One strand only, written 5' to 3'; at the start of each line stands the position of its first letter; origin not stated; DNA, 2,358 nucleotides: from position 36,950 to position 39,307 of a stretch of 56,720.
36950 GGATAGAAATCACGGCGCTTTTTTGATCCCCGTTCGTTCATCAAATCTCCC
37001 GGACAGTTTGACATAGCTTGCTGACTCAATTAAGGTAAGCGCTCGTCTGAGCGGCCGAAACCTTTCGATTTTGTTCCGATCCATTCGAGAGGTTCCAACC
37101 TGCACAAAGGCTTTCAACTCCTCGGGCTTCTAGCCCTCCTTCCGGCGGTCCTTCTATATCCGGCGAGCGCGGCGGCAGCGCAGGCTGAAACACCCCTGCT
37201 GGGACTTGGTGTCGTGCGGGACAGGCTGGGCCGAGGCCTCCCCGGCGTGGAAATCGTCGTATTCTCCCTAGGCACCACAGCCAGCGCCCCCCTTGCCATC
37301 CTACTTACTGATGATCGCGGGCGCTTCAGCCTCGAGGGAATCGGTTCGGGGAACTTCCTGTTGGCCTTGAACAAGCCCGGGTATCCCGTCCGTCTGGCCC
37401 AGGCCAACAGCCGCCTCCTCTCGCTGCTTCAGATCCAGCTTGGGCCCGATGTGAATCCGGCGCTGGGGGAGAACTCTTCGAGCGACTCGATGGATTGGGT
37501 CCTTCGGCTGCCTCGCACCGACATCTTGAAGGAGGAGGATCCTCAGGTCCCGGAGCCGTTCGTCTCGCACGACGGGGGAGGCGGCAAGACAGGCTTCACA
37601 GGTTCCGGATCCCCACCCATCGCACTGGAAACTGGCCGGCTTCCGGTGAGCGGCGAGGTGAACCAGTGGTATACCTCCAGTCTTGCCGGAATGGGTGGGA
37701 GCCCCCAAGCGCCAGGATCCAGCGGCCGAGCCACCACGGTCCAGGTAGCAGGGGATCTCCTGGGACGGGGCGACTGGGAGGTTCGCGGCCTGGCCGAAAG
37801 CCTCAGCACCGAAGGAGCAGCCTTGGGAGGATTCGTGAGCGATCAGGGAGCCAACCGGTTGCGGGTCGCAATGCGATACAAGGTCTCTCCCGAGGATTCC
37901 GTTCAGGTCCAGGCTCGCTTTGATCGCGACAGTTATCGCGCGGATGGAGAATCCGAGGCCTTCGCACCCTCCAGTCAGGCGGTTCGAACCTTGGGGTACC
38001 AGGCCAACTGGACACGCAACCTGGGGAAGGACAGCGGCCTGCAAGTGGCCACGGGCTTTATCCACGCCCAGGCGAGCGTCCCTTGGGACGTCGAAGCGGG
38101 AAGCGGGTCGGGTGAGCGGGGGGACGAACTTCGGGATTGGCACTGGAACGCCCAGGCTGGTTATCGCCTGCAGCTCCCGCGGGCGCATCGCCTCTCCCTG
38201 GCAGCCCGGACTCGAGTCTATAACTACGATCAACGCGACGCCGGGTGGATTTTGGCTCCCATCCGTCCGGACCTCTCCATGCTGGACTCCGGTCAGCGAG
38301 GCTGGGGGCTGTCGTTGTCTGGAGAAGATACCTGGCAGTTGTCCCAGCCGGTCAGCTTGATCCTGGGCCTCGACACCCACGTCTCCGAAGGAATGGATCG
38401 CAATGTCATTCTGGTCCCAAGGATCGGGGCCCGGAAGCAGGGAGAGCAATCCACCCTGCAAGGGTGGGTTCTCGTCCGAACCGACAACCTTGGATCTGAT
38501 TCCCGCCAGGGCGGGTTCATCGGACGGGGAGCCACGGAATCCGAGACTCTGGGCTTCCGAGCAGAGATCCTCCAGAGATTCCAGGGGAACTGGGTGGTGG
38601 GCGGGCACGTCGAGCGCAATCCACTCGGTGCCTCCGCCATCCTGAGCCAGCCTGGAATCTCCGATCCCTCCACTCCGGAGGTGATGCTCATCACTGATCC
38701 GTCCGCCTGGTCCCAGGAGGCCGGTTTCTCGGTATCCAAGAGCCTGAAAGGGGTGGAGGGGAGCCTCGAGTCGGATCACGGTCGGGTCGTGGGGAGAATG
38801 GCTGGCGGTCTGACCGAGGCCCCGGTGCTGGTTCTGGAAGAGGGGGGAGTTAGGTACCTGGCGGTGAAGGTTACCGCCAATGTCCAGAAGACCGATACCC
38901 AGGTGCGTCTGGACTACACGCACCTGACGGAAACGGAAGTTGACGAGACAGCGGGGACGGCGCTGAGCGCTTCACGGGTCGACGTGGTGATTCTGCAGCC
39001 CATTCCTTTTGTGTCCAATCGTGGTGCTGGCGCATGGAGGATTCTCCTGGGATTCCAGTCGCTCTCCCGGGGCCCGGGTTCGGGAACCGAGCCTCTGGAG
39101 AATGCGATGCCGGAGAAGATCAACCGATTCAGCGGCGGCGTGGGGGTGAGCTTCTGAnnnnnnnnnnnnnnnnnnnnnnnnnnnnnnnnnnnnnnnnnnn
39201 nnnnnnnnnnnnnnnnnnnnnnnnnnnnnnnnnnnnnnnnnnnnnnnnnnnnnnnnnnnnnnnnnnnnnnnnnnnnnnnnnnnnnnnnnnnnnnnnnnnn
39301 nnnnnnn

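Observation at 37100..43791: Translationally coupled four-gene envelope-to-sigma54 module: CarboxypepD_reg barrel, PDZ histidine kinase, periplasmic CarboxypepD_reg protein, NtrC-type regulator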

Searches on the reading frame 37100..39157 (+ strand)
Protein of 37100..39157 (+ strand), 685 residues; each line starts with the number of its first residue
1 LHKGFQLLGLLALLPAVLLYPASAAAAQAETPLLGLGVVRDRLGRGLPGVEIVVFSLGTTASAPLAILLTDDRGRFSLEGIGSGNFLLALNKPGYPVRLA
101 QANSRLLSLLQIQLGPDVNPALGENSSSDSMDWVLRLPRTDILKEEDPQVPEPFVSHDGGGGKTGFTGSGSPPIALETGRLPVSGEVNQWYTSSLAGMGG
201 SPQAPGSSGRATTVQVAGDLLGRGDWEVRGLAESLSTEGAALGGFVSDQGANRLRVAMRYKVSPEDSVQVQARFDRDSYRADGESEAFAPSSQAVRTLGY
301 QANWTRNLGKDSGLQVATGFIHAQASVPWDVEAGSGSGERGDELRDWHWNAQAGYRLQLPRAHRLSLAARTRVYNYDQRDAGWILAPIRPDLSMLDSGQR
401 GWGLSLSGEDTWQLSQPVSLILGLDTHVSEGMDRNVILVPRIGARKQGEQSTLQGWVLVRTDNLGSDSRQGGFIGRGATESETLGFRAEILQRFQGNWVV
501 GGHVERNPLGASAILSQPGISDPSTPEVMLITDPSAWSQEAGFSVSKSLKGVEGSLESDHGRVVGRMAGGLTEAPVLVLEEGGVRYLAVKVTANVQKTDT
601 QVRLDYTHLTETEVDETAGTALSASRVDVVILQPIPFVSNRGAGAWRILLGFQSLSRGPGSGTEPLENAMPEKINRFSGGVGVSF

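Call 8: search_protein_families(library=pfam, proteins=[window:37100-39157:+], max_evalue=0.01)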
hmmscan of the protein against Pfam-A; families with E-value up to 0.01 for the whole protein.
window:37100-39157:+ (685 aa): 1 family
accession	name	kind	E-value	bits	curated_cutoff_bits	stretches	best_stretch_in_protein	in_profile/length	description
PF13620.12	CarboxypepD_reg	-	0.00012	22.8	32.3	1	37-96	4-60/82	Carboxypeptidase regulatory-like domain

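Call 14: find_homologous_proteins(query=window:37100-39157:+, max_evalue=0.001)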
Query window:37100-39157:+ (685 aa): 28 proteins with E <= 0.001 among 8000 candidates.
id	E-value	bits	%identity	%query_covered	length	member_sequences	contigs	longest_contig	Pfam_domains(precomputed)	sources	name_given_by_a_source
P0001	0.0e+0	1330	100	87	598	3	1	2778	-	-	-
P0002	0.0e+0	1200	79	100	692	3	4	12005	-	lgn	-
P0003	0.0e+0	1153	78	95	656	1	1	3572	-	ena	-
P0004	0.0e+0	1137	77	98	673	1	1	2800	-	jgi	jgi:hypothetical protein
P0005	0.0e+0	1133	79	95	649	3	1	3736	-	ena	-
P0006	0.0e+0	1119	74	100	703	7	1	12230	-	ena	-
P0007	0.0e+0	1105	73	100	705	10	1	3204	-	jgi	jgi:hypothetical protein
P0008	0.0e+0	1076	74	96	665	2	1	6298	-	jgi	jgi:hypothetical protein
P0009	1.5e-235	802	57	96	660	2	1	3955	PF13620.13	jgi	-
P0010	2.6e-230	785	58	95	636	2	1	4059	PF13620.13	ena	-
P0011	1.6e-223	762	57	95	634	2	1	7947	PF13620.13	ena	-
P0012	1.9e-212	726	55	90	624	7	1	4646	-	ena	-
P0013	6.8e-198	678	49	100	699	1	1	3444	PF13620.13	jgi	jgi:carboxypeptidase family protein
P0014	1.3e-187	644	48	98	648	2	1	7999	PF13620.13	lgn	-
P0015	7.2e-187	641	49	93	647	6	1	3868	PF13620.13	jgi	jgi:hypothetical protein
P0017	1.2e-178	614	48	94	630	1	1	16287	PF13620.13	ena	-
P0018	1.6e-175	604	47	94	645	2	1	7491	PF13620.13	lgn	-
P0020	1.5e-174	601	47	99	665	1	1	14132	PF13620.13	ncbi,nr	ncbi:MAG TPA: carboxypeptidase-like regulatory domain-containing protein [Candidatus Polarisedimenti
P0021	1.3e-156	541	43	95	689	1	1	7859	PF13620.13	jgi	-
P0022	3.0e-155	537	44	100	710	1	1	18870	PF13620.13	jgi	-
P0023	1.8e-154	534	43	98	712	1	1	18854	PF13620.13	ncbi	-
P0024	3.5e-153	530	43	99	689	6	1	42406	PF13620.13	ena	-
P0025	1.3e-151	525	43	99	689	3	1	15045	PF13620.13,PF00593.31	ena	-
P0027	7.7e-137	476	43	89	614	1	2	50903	-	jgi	jgi:hypothetical protein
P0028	3.9e-78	282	45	54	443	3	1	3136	PF13620.13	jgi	-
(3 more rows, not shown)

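Call 15: find_encoding_contigs(protein=P0027, flank=10000, max_places=2)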
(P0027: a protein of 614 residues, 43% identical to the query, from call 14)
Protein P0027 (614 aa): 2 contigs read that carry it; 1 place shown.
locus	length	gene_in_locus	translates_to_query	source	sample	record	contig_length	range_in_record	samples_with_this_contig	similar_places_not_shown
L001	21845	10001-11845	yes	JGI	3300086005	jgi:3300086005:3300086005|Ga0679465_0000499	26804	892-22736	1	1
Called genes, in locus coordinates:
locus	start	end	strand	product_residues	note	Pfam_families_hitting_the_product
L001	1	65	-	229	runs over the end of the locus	PF07719:TPR_2 (faint), PF00515:TPR_1 (faint), PF13424:TPR_12 (weak)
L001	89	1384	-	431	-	PF00919:UPF0004, PF04055:Radical_SAM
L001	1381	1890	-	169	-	PF00731:AIRC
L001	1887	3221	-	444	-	PF02844:GARS_N, PF01071:GARS_A, PF02222:ATP-grasp (faint), PF02655:ATP-grasp_3, PF02786:CPSase_L_D2, PF02843:GARS_C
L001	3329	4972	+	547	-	PF05960:DUF885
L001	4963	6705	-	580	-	PF01520:Amidase_3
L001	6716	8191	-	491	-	PF01425:Amidase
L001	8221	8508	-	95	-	PF02686:GatC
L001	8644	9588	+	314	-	-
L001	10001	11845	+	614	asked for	-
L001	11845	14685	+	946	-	PF17820:PDZ_6, PF13492:GAF_3 (faint), PF00989:PAS (faint), PF00512:HisKA, PF02518:HATPase_c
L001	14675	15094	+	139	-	PF13620:CarboxypepD_reg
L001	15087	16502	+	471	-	PF00072:Response_reg, PF00158:Sigma54_activat, PF14532:Sigma54_activ_2, PF07728:AAA_5, PF25601:AAA_lid_14, PF02954:HTH_8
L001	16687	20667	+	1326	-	PF13620:CarboxypepD_reg, PF13715:CarbopepD_reg_2, PF07715:Plug, PF25183:OMP_b-brl_4, PF00593:TonB_dep_Rec_b-barrel (weak)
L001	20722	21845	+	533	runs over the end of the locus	PF01406:tRNA-synt_1e, PF01921:tRNA-synt_1f (faint), PF09334:tRNA-synt_1g (faint), PF09190:DALR_2, PF23493:CysS_C (weak)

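Call 16: find_encoding_contigs(protein=P0024, flank=10000, max_places=2)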
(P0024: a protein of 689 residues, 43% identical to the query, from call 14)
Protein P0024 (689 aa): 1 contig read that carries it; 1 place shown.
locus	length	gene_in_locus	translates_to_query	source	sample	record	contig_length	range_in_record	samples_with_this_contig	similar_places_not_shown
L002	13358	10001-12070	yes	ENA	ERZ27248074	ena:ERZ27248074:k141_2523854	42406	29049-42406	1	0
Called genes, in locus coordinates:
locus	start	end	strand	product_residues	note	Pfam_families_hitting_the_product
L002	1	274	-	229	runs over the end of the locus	PF00515:TPR_1 (faint), PF07719:TPR_2 (faint), PF13424:TPR_12 (weak)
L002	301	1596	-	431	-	PF00919:UPF0004, PF04055:Radical_SAM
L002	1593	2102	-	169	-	PF00731:AIRC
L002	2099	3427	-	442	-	PF02844:GARS_N, PF01071:GARS_A, PF02655:ATP-grasp_3, PF02786:CPSase_L_D2 (weak), PF02843:GARS_C, PF18603:LAL_C2 (weak)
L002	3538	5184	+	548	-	PF05960:DUF885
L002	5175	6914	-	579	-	PF01520:Amidase_3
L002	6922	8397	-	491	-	PF01425:Amidase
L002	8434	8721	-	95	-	PF02686:GatC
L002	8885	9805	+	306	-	-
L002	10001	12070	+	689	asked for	PF13620:CarboxypepD_reg (faint)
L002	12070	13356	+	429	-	?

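Call 17: find_encoding_contigs(protein=P0020, flank=10000, max_places=2)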
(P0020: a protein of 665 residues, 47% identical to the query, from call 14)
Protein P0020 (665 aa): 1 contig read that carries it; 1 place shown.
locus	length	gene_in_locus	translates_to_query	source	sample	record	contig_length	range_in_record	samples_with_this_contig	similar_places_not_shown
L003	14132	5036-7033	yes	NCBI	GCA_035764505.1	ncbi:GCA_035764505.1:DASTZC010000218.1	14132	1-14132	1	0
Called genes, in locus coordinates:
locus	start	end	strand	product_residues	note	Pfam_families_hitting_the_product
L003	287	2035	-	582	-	PF01520:Amidase_3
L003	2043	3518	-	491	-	PF01425:Amidase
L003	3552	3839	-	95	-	PF02686:GatC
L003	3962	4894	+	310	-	-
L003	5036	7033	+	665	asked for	PF13620:CarboxypepD_reg (weak)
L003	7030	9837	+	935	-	PF17820:PDZ_6 (weak), PF00989:PAS (weak), PF13188:PAS_8 (faint), PF00512:HisKA (weak), PF02518:HATPase_c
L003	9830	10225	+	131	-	PF13620:CarboxypepD_reg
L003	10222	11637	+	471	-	PF00072:Response_reg, PF00158:Sigma54_activat, PF14532:Sigma54_activ_2, PF07724:AAA_2 (faint), PF07728:AAA_5, PF25601:AAA_lid_14, PF02954:HTH_8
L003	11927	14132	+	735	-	PF13620:CarboxypepD_reg, PF13715:CarbopepD_reg_2, PF07715:Plug, PF25183:OMP_b-brl_4 (faint)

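Call 28: predict_structure(alignment_id=A1)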
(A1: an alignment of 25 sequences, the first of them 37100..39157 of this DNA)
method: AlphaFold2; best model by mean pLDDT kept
length: 685 residues; sequences in the alignment: 25
mean_pLDDT: 42.9   pTM: 0.40
mean pLDDT of the five models: 42.9, 39.2, 36.8, 36.2, 33.3
residues with pLDDT >= 90: 0; 70-90: 38; 50-70: 160; < 50: 487
segments of 3 or more residues with pLDDT < 50: 1-10, 13-33, 115-183, 186-214, 230-254, 270-302, 312-543, 565-582, 613-621, 639-642, 651-655, 659-672, 674-678
pLDDT, mean of each block of 10 residues (from residue 1): 45 43 35 58 70 67 72 75 67 59 58 46 31 24 27 31 27 33 44 37 39 52 55 39 35 50 52 43 31 38 50 45 38 38 35 35 29 27 25 29 25 37 46 40 41 33 34 27 28 31 27 29 31 39 54 58 44 32 53 65 61 44 53 56 56 48 39 48 52
secondary structure, 60 per line:
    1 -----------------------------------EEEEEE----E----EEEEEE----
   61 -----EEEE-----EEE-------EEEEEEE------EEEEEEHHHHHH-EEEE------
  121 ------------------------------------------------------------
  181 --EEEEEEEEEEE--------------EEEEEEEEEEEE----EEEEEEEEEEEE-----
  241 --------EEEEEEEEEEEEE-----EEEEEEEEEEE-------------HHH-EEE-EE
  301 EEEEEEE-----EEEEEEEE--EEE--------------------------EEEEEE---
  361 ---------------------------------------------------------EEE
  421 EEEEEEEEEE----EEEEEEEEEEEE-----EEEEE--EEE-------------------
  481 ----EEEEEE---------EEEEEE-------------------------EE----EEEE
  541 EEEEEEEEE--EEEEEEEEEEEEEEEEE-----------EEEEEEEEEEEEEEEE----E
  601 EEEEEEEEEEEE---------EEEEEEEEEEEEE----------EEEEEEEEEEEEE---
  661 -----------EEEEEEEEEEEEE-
elements in order (helices of 4 or more, strands of 3 or more residues): E36-41 E51-56 E66-69 E75-77 E85-91 E98-103 H104-109 E111-114 E183-193 E208-219 E224-235 E249-261 E267-277 E295-297 E299-307 E313-320 E323-325 E352-357 E418-430 E435-446 E452-456 E459-461 E485-490 E500-505 E537-549 E552-568 E580-595 E600-612 E622-634 E645-657 E672-684

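Call 30: find_homologous_proteins(query=A2, max_evalue=0.001)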
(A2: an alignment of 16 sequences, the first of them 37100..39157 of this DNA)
Query A2 (16 sequences) (685 aa, profile of the alignment): 36 proteins with E <= 0.001 among 8000 candidates.
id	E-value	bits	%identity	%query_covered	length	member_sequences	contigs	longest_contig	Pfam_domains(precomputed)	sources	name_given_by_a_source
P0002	0.0e+0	1059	79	100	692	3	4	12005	-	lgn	-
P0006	0.0e+0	1044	74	100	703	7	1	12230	-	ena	-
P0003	0.0e+0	1028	78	95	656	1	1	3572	-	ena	-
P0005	0.0e+0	1021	79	95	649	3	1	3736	-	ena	-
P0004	0.0e+0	1011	77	98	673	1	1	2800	-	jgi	jgi:hypothetical protein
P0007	3.5e-298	1009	73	100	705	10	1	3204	-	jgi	jgi:hypothetical protein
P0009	6.7e-298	1008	57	96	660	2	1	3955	PF13620.13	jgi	-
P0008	8.6e-295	998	74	96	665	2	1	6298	-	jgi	jgi:hypothetical protein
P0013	1.7e-288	977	49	100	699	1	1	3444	PF13620.13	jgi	jgi:carboxypeptidase family protein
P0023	2.6e-288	976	43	98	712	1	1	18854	PF13620.13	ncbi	-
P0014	6.4e-285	965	48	98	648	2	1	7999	PF13620.13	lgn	-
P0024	3.2e-284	963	43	99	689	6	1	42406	PF13620.13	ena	-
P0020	2.1e-283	960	47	99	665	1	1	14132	PF13620.13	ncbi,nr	ncbi:MAG TPA: carboxypeptidase-like regulatory domain-containing protein [Candidatus Polarisedimenti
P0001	2.2e-281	953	100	87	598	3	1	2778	-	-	-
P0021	9.9e-281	951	43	95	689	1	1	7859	PF13620.13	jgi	-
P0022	3.9e-279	946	44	100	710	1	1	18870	PF13620.13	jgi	-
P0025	1.2e-277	941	43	99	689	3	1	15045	PF13620.13,PF00593.31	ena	-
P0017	1.7e-275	934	48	94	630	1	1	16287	PF13620.13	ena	-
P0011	7.8e-272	922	57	95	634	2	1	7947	PF13620.13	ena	-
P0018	1.8e-269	914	47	94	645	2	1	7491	PF13620.13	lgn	-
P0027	1.2e-262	891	43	89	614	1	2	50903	-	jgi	jgi:hypothetical protein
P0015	1.1e-261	888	49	93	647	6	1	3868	PF13620.13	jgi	jgi:hypothetical protein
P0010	1.8e-258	878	58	95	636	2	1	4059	PF13620.13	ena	-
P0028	5.6e-136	473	45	54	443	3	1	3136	PF13620.13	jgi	-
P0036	1.7e-23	101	28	28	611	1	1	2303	PF13715.13,PF13620.13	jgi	jgi:hypothetical protein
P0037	4.1e-13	67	25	11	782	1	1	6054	PF10670.16,PF13715.13,PF25020.2,PF22902.3,PF02369.23,PF14686.13,PF17802.8,PF00775.28,PF13620.13,PF22904.4,PF17210.10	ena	-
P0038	9.8e-12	62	39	8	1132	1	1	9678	PF10670.16,PF13715.13,PF02369.23,PF15976.12,PF17802.8,PF00775.28,PF13620.13,PF22904.4,PF17210.10,PF24107.2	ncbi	-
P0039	2.2e-9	54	32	13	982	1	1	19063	PF13715.13,PF25020.2,PF15976.12,PF17802.8,PF04545.23,PF04542.21,PF13620.13,PF08281.19,PF22904.4,PF17210.10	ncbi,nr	ncbi:MAG TPA: sigma-70 family RNA polymerase sigma factor [Planctomycetota bacterium]|nr:sigma-70 fa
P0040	1.6e-8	51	38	6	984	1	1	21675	PF13715.13,PF13384.13,PF17802.8,PF04545.23,PF04542.21,PF13620.13,PF08281.19,PF09430.17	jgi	jgi:RNA polymerase sigma-70 factor (ECF subfamily)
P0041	1.5e-6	45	28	11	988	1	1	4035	PF10670.16,PF13715.13,PF17789.8,PF17820.8,PF02369.23,PF11974.15,PF13180.13,PF24025.2,PF20598.5,PF15976.12,PF13620.13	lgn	-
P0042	2.1e-4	38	29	5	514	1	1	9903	PF13715.13,PF14686.13,PF17802.8,PF23193.2,PF00775.28,PF13620.13,PF22904.4,PF17210.10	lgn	-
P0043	4.4e-4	37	44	3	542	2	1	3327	PF13715.13,PF13620.13,PF22904.4,PF17210.10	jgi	jgi:hypothetical protein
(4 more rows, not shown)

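Call 44: search_protein_representatives(alignment_id=A1)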
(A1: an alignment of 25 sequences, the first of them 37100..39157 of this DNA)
Query: 25 sequences, 661 profile positions. Proteins with E-value up to 0.001 (for the whole library): 7153; up to 1e-10: 665; up to 1e-30: 150. The best 150 are listed.
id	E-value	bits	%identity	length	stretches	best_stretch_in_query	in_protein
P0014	1.6e-290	981.6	-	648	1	4-661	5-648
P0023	5.9e-280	946.7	-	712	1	3-661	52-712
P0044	4.2e-195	666.3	-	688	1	4-661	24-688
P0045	8.6e-147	506.7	-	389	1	273-661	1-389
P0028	6.5e-133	460.8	-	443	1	9-357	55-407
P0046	2.8e-93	329.9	-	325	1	2-262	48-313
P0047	3.3e-90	319.7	-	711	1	33-661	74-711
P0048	5.7e-90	318.9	-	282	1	379-661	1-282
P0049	4.2e-82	293.0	-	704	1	6-661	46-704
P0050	3.8e-79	283.2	-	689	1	6-661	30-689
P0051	9.2e-77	275.3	-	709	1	9-661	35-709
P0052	1.4e-76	274.6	-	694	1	7-661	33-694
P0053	9.7e-76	271.9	-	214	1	456-661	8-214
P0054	3.2e-75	270.2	-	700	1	8-661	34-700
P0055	4.9e-75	269.6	-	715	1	30-661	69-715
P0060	3.0e-67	243.9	-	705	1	8-661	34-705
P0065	2.1e-64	234.4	-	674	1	4-661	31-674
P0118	1.0e-48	182.6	-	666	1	2-661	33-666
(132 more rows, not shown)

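Call 48: find_encoding_contigs(protein=P0060, flank=8000, max_places=2)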
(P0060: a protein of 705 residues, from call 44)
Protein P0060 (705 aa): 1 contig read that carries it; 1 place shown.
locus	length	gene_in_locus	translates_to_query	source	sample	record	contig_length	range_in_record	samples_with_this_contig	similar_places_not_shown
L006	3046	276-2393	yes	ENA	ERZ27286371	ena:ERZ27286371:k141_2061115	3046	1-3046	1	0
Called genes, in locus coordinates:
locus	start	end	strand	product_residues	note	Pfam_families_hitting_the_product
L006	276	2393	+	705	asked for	PF13620:CarboxypepD_reg (weak)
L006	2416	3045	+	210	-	?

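Call 71: predict_structure(alignment_id=A8)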
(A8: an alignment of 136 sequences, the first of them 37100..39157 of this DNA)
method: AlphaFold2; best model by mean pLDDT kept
length: 685 residues; sequences in the alignment: 136
mean_pLDDT: 81.8   pTM: 0.72
mean pLDDT of the five models: 81.8, 80.9, 79.8, 79.5, 76.2
residues with pLDDT >= 90: 389; 70-90: 132; 50-70: 79; < 50: 85
segments of 3 or more residues with pLDDT < 50: 1-3, 20-29, 119-178, 515-521
pLDDT, mean of each block of 10 residues (from residue 1): 53 55 46 79 93 90 92 94 92 90 87 73 36 39 39 34 37 44 90 84 91 96 94 93 85 97 98 96 73 94 97 97 88 51 89 97 96 89 76 73 97 97 96 92 98 97 72 54 92 97 93 47 61 91 97 97 91 87 94 96 95 74 92 90 88 90 74 92 95
secondary structure, 60 per line:
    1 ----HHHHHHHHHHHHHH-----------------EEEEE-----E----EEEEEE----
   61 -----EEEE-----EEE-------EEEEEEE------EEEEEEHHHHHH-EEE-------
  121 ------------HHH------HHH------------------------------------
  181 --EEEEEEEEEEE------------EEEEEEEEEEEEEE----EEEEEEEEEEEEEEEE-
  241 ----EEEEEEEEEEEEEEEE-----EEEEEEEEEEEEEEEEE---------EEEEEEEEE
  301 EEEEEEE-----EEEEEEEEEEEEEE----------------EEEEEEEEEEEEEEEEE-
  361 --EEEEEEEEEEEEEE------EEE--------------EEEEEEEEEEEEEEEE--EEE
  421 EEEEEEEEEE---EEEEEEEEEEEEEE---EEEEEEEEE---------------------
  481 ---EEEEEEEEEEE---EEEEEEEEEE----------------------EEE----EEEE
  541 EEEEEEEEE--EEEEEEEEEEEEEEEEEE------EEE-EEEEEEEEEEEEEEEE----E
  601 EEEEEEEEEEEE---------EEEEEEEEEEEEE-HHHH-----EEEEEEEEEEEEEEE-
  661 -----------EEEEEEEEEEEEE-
elements in order (helices of 4 or more, strands of 3 or more residues): H5-18 E36-40 E51-56 E66-69 E75-77 E85-91 E98-103 H104-109 E111-113 E183-193 E206-219 E224-239 E245-260 E266-282 E292-307 E313-326 E343-359 E363-376 E383-385 E400-415 E418-430 E434-447 E451-459 E484-494 E498-507 E530-532 E537-549 E552-569 E576-578 E580-595 E600-612 E622-634 H636-639 E645-659 E672-684
